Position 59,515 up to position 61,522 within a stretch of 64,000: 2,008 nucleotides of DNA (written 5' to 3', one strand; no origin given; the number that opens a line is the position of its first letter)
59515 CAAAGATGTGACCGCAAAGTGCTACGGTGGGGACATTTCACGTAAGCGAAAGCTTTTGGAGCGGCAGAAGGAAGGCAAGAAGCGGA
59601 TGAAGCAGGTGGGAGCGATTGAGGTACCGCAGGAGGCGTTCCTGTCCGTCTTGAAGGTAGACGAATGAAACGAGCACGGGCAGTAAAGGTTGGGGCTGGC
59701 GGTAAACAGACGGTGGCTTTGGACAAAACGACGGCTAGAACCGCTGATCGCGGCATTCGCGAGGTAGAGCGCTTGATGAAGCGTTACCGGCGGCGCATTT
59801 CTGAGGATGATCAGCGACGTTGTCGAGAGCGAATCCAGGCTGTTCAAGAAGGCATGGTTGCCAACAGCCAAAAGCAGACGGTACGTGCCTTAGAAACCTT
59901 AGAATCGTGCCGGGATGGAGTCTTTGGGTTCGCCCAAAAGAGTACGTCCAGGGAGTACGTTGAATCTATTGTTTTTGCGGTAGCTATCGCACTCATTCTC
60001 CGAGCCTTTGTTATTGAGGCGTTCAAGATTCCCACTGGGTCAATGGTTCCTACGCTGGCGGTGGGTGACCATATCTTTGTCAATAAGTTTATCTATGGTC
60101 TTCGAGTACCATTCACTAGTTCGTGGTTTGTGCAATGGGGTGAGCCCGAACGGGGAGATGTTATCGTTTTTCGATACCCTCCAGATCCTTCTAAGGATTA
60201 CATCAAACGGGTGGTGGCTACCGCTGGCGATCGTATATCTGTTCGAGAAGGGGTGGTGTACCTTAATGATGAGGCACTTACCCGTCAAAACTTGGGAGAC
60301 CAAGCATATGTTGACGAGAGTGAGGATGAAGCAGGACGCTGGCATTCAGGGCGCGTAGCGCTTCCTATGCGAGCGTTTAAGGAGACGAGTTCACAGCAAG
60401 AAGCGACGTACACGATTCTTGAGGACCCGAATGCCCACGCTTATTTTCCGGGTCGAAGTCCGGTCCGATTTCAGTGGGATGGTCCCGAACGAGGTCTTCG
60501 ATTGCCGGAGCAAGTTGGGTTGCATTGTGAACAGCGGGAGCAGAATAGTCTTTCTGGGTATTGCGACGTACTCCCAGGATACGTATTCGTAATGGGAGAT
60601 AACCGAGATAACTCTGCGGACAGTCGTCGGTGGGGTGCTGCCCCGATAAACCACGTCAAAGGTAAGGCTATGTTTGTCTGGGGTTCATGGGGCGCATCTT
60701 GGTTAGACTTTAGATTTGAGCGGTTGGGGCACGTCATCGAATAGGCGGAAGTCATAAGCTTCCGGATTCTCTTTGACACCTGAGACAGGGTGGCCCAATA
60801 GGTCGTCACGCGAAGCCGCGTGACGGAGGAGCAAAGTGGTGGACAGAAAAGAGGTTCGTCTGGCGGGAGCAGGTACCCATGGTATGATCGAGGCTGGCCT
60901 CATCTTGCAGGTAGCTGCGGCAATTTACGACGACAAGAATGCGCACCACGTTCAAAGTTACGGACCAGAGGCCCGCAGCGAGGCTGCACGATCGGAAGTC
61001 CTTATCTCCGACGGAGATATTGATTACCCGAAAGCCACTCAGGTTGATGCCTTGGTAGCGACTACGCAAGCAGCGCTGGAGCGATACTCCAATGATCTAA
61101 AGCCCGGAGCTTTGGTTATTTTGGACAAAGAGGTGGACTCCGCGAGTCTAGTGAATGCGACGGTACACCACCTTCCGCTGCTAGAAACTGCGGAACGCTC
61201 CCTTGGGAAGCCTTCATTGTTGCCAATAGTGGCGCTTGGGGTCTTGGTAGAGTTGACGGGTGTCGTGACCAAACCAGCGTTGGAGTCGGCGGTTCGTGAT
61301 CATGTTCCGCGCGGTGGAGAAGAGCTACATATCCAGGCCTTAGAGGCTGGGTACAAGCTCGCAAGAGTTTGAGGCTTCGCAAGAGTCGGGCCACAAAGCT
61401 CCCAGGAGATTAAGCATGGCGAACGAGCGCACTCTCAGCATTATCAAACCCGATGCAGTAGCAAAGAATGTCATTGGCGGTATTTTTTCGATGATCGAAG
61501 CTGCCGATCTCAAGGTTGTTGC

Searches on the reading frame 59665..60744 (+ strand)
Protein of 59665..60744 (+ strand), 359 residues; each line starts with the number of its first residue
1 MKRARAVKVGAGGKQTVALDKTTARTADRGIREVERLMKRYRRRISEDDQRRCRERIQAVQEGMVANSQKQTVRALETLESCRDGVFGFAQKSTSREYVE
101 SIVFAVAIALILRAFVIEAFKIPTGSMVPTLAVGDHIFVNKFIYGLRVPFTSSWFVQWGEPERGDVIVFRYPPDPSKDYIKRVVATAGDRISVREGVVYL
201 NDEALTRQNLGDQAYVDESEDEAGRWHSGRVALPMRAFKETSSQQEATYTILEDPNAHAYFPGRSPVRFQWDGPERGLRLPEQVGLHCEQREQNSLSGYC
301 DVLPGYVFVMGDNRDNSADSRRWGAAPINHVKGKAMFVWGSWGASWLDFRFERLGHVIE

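Call 53: search_protein_families(library=pfam, max_evalue=0.00001, proteins=[window:59665-60744:+])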
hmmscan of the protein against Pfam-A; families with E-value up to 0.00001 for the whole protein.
window:59665-60744:+ (359 aa): 1 family
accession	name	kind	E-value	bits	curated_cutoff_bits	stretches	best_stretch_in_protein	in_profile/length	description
PF10502.14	Peptidase_S26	-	5.5e-48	163.5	22.9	1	96-339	2-167/168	Signal peptidase, peptidase S26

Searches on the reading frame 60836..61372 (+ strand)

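Call 53: search_protein_families(library=pfam, max_evalue=0.00001, proteins=[window:60836-61372:+])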
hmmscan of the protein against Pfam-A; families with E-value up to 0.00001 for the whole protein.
window:60836-61372:+ (178 aa): 1 family
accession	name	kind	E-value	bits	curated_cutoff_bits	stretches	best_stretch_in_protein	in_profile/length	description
PF01558.24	POR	-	4.1e-20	73.1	27.4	1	15-173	3-172/173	Pyruvate ferredoxin/flavodoxin oxidoreductase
